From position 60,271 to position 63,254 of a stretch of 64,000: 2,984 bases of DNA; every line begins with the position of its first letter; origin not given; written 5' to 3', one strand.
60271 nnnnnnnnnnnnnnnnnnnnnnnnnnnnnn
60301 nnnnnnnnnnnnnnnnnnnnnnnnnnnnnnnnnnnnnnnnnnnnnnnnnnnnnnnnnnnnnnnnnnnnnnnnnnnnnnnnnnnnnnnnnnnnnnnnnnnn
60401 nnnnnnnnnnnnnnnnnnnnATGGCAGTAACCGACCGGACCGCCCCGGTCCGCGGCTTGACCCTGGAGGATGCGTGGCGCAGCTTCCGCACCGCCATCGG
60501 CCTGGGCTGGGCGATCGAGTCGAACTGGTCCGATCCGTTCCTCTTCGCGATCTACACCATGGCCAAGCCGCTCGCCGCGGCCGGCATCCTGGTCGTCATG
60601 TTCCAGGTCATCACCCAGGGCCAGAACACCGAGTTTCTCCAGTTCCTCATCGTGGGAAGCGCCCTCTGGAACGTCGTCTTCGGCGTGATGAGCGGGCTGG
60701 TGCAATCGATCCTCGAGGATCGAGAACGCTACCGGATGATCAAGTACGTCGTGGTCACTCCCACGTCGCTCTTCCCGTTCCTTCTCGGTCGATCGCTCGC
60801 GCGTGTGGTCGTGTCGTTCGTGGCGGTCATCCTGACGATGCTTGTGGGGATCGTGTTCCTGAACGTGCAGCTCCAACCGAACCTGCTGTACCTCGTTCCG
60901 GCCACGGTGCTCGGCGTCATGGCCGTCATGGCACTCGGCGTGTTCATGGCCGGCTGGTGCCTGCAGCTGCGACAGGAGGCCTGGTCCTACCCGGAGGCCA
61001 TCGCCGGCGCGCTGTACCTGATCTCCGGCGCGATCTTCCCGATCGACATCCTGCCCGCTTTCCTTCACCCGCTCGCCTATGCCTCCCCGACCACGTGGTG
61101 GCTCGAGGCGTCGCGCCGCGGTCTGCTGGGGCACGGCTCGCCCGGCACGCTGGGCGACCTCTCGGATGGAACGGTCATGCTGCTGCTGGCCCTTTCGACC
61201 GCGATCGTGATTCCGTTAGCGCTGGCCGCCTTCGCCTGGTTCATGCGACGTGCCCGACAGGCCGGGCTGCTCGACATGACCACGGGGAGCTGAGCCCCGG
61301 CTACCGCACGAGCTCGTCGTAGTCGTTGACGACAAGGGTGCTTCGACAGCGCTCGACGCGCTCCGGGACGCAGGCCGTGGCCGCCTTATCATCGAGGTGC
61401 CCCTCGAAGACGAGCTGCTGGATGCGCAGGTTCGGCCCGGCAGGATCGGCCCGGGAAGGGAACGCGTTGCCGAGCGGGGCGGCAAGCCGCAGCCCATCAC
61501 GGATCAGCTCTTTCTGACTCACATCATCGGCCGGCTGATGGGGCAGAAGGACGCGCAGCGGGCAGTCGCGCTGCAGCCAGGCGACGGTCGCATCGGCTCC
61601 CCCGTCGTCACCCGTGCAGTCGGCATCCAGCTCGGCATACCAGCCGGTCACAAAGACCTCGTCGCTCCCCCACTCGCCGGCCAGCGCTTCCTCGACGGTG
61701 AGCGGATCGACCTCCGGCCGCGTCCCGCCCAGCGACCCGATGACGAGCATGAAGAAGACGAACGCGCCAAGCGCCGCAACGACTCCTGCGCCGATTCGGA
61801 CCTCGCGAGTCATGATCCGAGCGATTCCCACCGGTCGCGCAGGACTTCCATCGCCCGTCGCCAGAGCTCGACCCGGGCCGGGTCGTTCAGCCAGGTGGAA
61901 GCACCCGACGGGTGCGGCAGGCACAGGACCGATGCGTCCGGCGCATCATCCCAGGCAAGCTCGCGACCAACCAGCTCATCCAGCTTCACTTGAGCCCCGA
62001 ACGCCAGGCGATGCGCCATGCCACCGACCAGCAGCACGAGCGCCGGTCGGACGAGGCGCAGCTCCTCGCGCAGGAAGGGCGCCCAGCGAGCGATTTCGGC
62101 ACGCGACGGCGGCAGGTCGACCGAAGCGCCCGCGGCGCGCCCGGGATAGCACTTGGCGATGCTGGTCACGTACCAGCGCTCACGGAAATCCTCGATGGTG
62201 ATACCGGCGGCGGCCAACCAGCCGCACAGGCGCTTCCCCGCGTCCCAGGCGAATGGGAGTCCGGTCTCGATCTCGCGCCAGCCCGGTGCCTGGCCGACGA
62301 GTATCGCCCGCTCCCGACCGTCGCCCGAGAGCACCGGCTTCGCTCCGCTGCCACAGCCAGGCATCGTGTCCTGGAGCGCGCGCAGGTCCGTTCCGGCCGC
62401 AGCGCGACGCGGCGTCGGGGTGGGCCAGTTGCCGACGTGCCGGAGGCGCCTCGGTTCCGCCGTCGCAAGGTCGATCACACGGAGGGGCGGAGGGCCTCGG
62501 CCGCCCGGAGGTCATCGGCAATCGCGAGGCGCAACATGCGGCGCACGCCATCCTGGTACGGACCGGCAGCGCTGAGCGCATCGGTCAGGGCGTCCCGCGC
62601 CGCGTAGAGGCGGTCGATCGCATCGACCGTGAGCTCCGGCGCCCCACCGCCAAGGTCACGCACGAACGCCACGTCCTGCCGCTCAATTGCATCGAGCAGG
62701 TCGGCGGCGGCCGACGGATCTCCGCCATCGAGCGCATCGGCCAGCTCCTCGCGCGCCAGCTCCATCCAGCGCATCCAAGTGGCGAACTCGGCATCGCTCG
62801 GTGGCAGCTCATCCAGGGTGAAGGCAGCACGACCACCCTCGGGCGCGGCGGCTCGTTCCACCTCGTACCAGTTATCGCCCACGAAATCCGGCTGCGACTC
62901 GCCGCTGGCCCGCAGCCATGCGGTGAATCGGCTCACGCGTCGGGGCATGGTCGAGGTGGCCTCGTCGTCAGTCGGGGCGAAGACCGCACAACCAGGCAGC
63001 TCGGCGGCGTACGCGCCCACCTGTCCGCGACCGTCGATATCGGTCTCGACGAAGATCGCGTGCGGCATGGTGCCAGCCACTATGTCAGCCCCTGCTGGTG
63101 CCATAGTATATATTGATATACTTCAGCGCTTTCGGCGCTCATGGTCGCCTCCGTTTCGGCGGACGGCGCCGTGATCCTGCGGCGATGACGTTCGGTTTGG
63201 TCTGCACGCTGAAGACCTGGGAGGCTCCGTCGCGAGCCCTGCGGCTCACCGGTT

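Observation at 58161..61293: Small cysteine-containing ORF, an 11-C homopolymer and a three-gene ABC-2 exporter form a compact unit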

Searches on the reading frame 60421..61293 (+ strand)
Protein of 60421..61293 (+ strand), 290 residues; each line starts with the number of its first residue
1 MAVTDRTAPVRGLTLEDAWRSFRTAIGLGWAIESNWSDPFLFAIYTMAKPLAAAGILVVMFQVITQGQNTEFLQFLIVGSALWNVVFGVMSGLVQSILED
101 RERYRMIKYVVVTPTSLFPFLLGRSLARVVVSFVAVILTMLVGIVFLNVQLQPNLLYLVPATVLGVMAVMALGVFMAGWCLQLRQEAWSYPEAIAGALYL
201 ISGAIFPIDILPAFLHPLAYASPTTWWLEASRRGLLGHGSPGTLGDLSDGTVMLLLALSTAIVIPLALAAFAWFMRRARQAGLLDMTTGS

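Call 5: search_protein_families(library=pfam, proteins=[window:60421-61293:+], max_evalue=0.1)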
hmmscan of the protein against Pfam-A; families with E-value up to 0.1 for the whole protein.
window:60421-61293:+ (290 aa): 2 families
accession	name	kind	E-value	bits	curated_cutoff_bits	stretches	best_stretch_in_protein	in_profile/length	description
PF01061.29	ABC2_membrane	-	8.1e-15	55.4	26.9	1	34-234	13-209/211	ABC-2 type transporter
PF12698.13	ABC2_membrane_3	-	3e-08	33.6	31.6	1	65-264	153-342/347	ABC-2 family transporter protein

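Call 18: search_protein_families(library=ncbifam, proteins=[window:60421-61293:+], max_evalue=0.01)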
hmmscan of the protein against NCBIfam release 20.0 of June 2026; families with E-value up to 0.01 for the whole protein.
window:60421-61293:+ (290 aa): 5 families
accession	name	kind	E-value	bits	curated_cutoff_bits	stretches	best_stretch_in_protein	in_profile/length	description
TIGR01247.1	drrB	subfamily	3.7e-10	39.9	223.05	1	60-261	36-229/236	daunorubicin resistance ABC transporter membrane protein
NF011648.0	PRK15066.1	subfamily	1.4e-07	31.3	225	1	63-239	50-223/257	ABC transporter permease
NF033858.1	ABC2_perm_RbbA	equivalog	1.6e-07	29.7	1050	1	106-262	744-897/909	ribosome-associated ATPase/putative transporter RbbA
NF050053.1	CapPschTportKpsM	equivalog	1.6e-05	25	300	1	61-229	51-211/257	capsule polysaccharide transporter KpsM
NF038293.1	permease_SagH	equivalog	0.00028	19.8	450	1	85-227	189-329/370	SagH family ABC transporter permease subunit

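Call 53: find_related_loci(query=window:60421-61293:+, collection=metagenome_contigs, flank=5000)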
Query window:60421-61293:+ (290 aa) in metagenome_contigs; peptide patterns used: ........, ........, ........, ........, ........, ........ (x = any residue, [..] = any of these).
223 stretches matched a pattern; 125 encode a relative of the query (tblastn E <= 1e-3); the best 80 are kept; 80 distinct loci.
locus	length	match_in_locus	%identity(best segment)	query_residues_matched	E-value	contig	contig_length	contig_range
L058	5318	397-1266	97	1-290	0e+0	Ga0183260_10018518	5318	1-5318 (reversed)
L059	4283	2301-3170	97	1-290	0e+0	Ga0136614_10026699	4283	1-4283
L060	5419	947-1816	90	1-290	1e-176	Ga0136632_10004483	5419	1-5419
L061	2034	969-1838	90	1-290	0e+0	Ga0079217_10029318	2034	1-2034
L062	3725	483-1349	89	1-289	2e-178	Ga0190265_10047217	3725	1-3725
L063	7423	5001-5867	88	1-289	1e-171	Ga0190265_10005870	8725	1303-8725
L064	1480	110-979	87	1-290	0e+0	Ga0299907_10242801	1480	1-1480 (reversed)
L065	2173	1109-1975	87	1-290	1e-180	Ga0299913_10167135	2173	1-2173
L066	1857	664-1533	88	1-290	0e+0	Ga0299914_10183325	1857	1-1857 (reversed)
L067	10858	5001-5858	91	1-286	4e-167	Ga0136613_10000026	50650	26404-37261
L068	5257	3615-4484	87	1-290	2e-168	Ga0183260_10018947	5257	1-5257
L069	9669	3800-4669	86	1-290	9e-166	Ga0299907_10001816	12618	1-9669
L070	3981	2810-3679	86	1-290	1e-171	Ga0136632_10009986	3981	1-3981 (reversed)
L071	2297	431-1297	87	1-290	3e-177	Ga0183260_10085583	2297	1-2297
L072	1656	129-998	85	1-290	7e-180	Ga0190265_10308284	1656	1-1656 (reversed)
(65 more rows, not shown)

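Call 67: search_solved_structures(query=window:60421-61293:+, max_evalue=1)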
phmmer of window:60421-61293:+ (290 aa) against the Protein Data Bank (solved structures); distinct sequences matched with E-value up to 1: 1.
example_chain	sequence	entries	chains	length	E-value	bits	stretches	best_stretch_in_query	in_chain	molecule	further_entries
8tsh_C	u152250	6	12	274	0.0089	18.9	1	40-234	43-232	Transport permease protein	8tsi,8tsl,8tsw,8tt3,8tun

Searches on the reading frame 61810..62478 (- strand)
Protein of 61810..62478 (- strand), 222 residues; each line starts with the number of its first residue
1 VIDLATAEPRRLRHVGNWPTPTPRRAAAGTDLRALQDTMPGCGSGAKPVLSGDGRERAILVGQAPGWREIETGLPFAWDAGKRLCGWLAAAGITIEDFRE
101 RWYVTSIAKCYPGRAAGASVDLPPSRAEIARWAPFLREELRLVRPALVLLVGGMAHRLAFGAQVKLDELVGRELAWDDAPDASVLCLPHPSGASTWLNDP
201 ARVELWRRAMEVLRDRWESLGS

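Call 18: search_protein_families(library=ncbifam, proteins=[window:61810-62478:-], max_evalue=0.01)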
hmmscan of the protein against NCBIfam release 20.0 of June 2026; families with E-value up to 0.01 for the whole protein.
window:61810-62478:- (222 aa): 3 families
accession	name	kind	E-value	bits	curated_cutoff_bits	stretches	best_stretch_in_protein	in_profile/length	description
TIGR00758.1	UDG_fam4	subfamily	1.9e-15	57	125.3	1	51-191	15-148/173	uracil-DNA glycosylase, family 4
TIGR03914.1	UDG_fam_dom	hypoth_equivalog_domain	2.3e-13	50.3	189.95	1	50-191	68-206/231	UdgX family uracil-DNA binding protein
NF040953.1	Arch_udg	equivalog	2.2e-12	46.8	250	1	51-162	25-129/184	type-4 uracil-DNA glycosylase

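Call 64: search_protein_families(library=pfam, proteins=[window:61810-62478:-], max_evalue=0.01)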
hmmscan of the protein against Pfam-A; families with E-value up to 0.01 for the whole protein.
window:61810-62478:- (222 aa): 1 family
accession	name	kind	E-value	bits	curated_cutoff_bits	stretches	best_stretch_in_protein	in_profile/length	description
PF03167.25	UDG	-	4.6e-25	88.8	24.3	1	55-207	7-138/141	Uracil DNA glycosylase superfamily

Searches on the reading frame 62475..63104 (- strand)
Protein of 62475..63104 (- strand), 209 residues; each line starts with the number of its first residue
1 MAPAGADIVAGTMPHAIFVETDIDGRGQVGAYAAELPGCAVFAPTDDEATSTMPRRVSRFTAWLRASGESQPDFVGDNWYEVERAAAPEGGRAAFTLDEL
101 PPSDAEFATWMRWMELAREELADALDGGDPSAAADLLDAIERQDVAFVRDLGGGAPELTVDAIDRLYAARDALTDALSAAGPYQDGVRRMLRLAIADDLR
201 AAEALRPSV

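Call 18: search_protein_families(library=ncbifam, proteins=[window:62475-63104:-], max_evalue=0.01)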
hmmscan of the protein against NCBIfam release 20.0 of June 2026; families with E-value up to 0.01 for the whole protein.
window:62475-63104:- (209 aa): 0 families

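Call 62: search_protein_families(library=padloc, proteins=[window:62475-63104:-], max_evalue=1)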
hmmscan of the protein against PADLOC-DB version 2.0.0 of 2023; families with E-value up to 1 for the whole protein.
window:62475-63104:- (209 aa): 0 families

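Call 63: search_protein_families(library=phrogs, proteins=[window:62475-63104:-], max_evalue=1)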
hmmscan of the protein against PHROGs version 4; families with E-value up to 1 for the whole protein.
window:62475-63104:- (209 aa): 2 families
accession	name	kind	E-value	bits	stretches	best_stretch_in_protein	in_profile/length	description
phrog_1426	-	unknown function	0.26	12.3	1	41-72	27-56/73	-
phrog_1927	-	tail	0.27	12.4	1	46-117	20-88/98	tail assembly chaperone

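Call 64: search_protein_families(library=pfam, proteins=[window:62475-63104:-], max_evalue=0.01)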
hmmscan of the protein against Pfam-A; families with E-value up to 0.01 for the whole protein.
window:62475-63104:- (209 aa): 0 families
